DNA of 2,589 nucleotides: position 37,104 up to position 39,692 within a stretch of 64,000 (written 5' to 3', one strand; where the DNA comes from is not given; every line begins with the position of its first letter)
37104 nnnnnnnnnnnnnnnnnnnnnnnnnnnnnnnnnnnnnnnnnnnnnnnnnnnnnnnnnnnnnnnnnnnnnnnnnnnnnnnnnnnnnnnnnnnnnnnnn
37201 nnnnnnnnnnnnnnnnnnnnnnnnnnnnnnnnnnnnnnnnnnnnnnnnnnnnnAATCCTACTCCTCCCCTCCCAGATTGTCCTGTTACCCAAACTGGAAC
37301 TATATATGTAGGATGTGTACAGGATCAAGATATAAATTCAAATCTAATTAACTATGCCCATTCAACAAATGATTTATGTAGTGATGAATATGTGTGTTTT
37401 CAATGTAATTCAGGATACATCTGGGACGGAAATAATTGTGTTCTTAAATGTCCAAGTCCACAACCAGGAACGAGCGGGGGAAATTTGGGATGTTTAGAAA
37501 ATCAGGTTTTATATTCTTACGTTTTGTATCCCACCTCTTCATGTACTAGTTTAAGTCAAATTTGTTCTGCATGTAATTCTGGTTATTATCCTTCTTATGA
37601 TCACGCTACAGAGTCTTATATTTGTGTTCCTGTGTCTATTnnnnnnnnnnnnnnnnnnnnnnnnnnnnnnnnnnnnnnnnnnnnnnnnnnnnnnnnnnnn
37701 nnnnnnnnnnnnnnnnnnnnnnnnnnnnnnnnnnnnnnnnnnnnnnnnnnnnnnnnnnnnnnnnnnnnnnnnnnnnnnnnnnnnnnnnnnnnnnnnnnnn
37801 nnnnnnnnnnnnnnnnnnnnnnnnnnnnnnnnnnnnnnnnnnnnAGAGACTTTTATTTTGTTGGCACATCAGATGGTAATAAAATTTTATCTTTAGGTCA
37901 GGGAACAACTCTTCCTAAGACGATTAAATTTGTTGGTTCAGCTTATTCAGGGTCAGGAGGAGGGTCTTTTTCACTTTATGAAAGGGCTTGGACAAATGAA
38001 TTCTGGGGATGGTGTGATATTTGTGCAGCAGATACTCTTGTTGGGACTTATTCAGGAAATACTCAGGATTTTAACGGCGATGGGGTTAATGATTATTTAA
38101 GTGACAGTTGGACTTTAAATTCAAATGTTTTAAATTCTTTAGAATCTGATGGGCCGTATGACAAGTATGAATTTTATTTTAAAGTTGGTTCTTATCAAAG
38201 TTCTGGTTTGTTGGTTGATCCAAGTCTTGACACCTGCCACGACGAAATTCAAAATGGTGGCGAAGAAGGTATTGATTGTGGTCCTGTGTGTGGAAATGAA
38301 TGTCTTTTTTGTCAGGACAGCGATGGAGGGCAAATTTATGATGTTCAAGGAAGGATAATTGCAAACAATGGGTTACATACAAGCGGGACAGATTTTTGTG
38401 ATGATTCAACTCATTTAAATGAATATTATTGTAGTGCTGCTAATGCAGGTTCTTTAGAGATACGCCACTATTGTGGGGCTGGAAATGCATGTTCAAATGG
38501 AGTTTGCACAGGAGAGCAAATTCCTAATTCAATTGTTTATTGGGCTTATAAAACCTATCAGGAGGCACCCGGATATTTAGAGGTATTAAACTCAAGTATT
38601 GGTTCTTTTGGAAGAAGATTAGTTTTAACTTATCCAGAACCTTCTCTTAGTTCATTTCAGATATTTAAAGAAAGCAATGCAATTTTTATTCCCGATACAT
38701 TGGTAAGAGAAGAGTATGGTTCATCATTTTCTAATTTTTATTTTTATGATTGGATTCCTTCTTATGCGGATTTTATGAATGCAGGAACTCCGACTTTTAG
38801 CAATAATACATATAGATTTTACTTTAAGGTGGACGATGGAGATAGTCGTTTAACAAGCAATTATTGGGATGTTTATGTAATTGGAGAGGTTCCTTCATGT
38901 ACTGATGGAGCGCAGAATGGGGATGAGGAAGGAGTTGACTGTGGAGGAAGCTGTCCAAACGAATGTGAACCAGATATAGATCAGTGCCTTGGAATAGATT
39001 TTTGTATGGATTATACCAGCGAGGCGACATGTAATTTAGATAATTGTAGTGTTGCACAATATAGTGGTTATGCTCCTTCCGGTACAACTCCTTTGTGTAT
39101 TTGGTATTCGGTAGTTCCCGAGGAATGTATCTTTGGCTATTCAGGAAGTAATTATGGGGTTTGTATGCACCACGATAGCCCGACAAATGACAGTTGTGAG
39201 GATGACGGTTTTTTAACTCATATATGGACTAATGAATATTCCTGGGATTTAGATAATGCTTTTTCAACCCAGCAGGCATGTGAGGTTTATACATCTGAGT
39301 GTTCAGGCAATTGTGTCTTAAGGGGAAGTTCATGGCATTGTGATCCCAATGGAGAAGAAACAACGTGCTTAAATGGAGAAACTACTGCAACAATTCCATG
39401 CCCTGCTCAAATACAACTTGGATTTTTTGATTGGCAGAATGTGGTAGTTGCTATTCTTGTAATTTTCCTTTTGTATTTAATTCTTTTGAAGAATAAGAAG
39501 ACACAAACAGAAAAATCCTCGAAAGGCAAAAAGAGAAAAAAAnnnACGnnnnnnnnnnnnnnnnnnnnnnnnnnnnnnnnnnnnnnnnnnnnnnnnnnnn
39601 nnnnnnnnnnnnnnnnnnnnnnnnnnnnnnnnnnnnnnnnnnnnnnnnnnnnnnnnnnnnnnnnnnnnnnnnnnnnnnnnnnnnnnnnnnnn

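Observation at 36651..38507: Four tandem approximately 60-aa 'C.D[ST]DG ... EY[YF]C ... G[AK]C' modules and a near-identical 91-nt DNA repeat inside the 1202-aa gene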

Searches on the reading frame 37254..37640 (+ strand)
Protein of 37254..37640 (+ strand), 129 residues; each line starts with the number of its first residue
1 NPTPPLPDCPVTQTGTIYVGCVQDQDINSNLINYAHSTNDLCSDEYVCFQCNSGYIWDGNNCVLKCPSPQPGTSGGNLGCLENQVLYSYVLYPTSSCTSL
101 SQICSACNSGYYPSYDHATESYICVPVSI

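Call 54: search_protein_families(library=pfam, proteins=[window:37254-37640:+], max_evalue=10)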
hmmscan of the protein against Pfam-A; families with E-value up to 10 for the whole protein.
seq(129 aa): 5 families
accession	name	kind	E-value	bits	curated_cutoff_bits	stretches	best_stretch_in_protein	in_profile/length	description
PF12662.13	cEGF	-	0.00055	20.2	26.6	1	46-63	2-20/24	Complement Clr-like EGF-like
PF13948.11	DUF4215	-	0.075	13.8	27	2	48-66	1-21/47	Domain of unknown function (DUF4215)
PF15629.11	Perm-CXXC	-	0.11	13.2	23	1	37-53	9-24/32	Permuted single zf-CXXC unit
PF24633.1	DUF7630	-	0.14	12.8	27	1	102-118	23-39/45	Domain of unknown function (DUF7630)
PF10058.14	Zn_ribbon_10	-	3.9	7.7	24.2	1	103-125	24-48/54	ER junction formation factor lunapark, zinc ribbon finger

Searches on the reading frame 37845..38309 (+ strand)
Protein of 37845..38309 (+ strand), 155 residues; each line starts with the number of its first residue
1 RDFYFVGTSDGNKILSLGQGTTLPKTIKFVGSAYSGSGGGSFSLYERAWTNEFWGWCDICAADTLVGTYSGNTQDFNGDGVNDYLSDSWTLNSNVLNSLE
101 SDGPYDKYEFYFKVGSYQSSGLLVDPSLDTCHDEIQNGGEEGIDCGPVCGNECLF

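Call 54: search_protein_families(library=pfam, proteins=[window:37845-38309:+], max_evalue=10)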
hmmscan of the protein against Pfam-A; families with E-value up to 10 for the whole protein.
seq(155 aa): 2 families
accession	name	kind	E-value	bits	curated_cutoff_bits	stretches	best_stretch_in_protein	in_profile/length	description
PF20615.3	DUF6802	-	0.13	12.7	27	1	72-119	32-79/102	Family of unknown function (DUF6802)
PF13517.12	FG-GAP_3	-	0.22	12.6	26.9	0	65-85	40-60/61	FG-GAP-like repeat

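Call 63: find_homologous_proteins(query=A6, max_evalue=0.001)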
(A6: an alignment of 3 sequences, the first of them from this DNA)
Query A6 (3 sequences) (155 aa, profile of the alignment): 8 proteins with E <= 0.001 among 1124 candidates.
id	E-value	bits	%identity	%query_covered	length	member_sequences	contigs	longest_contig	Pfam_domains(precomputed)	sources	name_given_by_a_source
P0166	1.3e-12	66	53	19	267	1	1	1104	-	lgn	-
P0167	3.5e-10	58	54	17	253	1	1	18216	PF19765.5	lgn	-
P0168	1.4e-9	56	35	74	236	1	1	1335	-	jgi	-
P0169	4.2e-6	45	59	17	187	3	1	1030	-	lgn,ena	-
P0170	9.5e-5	40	60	19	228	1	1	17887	-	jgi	-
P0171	1.8e-4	40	58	15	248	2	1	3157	-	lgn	-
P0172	2.3e-4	39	65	15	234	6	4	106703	-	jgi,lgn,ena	-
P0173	6.3e-4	38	63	15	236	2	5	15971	-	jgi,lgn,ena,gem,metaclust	metaclust:\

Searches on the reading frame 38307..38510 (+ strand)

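Call 76: search_protein_families(library=pfam, proteins=[window:38307-38510:+], max_evalue=10)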
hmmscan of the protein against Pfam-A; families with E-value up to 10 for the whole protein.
seq(68 aa): 1 family
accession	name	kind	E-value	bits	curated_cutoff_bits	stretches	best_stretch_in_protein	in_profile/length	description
PF04706.18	Dickkopf_N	-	0.3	11.9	25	1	29-68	12-51/51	Dickkopf N-terminal cysteine-rich region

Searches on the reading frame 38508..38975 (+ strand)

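Call 54: search_protein_families(library=pfam, proteins=[window:38508-38975:+], max_evalue=10)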
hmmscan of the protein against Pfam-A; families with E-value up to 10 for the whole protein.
seq(156 aa): 1 family
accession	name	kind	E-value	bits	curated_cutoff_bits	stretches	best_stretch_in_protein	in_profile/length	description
PF03288.22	Pox_D5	-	0.03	15.2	21.4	1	3-49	20-60/86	Poxvirus D5 protein-like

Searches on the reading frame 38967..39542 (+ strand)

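Call 54: search_protein_families(library=pfam, proteins=[window:38967-39542:+], max_evalue=10)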
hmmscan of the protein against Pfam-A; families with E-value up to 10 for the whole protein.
seq(192 aa): 1 family
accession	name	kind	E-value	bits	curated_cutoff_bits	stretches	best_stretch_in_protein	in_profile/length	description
PF18398.6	CLIP_SPH_mas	-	0.0028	18.4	26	1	111-138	1-28/33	Clip-domain serine protease homolog masquerade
